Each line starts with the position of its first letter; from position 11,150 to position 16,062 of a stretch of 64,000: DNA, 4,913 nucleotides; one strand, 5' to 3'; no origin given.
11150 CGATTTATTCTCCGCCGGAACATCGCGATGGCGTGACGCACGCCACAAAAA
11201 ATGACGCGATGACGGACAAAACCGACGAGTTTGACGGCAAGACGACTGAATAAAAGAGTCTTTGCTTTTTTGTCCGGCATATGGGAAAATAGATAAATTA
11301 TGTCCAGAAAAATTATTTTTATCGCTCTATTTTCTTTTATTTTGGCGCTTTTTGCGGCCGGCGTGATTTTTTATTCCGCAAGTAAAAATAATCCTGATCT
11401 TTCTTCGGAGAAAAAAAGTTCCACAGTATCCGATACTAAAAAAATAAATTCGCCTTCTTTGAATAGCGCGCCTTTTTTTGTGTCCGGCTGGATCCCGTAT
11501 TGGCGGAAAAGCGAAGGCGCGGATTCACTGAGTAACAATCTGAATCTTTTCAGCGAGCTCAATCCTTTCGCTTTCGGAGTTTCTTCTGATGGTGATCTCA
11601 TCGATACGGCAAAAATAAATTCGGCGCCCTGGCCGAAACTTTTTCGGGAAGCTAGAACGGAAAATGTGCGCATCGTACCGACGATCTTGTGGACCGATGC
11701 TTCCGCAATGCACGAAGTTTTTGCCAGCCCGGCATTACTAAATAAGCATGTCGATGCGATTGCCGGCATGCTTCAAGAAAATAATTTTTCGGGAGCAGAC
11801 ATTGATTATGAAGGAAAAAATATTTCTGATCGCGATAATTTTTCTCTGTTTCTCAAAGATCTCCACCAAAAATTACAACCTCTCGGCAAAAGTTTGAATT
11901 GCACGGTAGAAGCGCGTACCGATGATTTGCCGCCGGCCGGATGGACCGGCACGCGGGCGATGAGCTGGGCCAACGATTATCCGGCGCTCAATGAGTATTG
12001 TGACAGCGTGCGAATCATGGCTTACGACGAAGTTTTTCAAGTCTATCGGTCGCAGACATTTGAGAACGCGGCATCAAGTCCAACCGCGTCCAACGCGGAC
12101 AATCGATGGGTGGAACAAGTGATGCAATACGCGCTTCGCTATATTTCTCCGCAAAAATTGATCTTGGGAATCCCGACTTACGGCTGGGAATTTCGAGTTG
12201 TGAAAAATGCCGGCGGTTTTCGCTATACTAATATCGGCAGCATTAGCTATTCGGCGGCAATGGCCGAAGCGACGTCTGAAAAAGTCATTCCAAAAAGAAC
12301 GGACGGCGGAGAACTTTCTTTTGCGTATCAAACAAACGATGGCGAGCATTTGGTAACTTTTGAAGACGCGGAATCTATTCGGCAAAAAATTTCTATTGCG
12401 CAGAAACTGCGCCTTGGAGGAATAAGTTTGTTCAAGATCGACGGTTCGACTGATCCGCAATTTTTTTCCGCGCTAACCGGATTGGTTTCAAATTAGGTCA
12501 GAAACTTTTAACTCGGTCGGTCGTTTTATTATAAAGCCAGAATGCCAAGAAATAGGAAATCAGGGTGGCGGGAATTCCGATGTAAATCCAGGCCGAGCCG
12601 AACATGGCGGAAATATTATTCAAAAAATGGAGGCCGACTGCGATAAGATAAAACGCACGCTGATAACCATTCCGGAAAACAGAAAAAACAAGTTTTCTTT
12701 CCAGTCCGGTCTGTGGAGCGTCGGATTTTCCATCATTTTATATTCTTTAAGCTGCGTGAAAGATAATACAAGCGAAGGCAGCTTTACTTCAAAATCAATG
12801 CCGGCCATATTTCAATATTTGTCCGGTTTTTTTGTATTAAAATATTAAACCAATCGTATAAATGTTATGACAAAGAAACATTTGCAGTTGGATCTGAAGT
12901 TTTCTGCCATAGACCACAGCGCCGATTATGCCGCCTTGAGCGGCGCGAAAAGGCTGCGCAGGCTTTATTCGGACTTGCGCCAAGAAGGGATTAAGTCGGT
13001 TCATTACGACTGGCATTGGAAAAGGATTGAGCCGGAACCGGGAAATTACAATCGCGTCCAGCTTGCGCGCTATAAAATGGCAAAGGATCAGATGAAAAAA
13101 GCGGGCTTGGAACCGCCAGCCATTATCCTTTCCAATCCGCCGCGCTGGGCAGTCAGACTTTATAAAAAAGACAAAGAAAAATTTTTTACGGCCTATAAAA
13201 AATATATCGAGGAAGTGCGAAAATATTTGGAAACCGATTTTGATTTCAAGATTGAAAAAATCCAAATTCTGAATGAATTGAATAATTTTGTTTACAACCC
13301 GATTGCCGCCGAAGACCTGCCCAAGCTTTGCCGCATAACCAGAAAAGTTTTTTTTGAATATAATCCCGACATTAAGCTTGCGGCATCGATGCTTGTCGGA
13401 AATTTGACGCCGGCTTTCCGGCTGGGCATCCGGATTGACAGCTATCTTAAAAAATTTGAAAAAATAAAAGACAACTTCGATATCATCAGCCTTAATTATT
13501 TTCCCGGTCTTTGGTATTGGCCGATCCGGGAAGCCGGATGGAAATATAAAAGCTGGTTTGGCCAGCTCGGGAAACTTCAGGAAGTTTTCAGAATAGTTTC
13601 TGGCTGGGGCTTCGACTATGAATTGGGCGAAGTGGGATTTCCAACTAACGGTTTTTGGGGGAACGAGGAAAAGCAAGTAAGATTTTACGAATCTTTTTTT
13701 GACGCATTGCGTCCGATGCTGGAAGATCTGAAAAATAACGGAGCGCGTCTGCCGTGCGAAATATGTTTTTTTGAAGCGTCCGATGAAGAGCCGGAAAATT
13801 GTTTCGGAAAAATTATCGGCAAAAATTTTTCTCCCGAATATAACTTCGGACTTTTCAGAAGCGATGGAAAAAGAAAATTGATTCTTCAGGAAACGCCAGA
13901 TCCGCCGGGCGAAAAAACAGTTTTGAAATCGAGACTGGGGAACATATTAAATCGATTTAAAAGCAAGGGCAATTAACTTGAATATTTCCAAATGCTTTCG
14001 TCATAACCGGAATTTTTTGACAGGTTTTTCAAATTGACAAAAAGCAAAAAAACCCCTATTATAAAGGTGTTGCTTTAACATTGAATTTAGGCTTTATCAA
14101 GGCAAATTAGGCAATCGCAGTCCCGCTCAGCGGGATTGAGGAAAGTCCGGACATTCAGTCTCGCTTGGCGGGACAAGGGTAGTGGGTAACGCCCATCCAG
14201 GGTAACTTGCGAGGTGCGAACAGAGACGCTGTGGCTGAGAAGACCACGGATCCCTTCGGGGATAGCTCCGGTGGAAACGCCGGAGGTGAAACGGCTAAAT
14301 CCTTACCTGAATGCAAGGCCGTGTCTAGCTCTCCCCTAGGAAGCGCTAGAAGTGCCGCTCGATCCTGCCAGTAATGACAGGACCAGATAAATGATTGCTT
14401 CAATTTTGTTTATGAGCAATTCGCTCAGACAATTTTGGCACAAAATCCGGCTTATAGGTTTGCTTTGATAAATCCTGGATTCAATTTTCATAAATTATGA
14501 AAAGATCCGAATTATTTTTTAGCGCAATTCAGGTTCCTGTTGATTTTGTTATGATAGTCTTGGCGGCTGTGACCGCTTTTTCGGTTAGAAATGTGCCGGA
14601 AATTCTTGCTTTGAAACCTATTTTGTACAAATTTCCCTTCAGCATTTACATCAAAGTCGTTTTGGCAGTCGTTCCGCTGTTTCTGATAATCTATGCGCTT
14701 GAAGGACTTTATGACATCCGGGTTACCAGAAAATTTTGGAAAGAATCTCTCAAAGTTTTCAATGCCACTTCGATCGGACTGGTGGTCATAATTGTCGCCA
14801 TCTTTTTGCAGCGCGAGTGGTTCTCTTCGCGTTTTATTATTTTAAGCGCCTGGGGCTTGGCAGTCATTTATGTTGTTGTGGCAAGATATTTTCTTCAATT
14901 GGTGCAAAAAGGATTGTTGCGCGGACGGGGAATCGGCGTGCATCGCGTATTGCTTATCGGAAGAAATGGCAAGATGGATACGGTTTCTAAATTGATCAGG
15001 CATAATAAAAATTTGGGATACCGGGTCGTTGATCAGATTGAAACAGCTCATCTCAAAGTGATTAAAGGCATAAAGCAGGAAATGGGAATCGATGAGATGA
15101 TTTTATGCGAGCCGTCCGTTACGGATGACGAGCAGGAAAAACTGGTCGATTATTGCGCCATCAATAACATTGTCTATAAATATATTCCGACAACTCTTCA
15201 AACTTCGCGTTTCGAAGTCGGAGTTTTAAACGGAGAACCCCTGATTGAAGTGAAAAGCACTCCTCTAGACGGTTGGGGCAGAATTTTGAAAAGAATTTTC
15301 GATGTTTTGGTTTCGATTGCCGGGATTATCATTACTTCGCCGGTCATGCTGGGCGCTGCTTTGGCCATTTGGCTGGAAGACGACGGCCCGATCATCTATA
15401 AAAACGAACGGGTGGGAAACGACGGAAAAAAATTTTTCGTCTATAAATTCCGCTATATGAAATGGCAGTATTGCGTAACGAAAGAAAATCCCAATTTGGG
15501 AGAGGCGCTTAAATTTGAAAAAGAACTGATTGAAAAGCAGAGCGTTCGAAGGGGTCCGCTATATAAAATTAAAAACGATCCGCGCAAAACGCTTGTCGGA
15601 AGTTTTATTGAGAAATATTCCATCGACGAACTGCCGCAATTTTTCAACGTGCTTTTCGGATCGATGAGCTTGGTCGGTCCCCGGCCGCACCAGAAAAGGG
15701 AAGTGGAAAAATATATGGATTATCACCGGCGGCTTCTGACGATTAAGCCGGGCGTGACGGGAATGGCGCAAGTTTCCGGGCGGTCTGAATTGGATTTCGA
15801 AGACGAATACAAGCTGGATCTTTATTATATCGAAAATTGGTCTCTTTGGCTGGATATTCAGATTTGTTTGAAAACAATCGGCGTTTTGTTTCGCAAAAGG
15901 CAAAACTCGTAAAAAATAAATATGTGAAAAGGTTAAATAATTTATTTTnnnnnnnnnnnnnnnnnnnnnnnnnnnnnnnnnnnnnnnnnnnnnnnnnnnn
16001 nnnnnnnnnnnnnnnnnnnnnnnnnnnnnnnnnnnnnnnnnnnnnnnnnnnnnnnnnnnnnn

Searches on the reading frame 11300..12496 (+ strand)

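Call 93: search_protein_families(library=pfam, proteins=[window:11300-12496:+], max_evalue=0.001)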
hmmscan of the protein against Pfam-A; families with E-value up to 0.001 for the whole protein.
window:11300-12496:+ (398 aa): 1 family
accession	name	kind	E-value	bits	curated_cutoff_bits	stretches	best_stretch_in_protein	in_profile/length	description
PF00704.34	Glyco_hydro_18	-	2.8e-30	106.5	29.6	1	122-381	64-315/317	Glycosyl hydrolases family 18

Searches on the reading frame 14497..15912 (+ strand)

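Call 3: search_protein_families(library=pfam, proteins=[window:14497-15912:+], max_evalue=0.1)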
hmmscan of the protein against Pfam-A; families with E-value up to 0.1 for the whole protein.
window:14497-15912:+ (471 aa): 2 families
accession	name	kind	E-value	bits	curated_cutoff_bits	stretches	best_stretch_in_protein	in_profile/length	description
PF02397.22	Bac_transf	-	1.2e-61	207.8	27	1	265-465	1-178/179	Bacterial sugar transferase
PF13727.12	CoA_binding_3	-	1.4e-07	32.1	25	1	69-180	3-108/175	CoA-binding domain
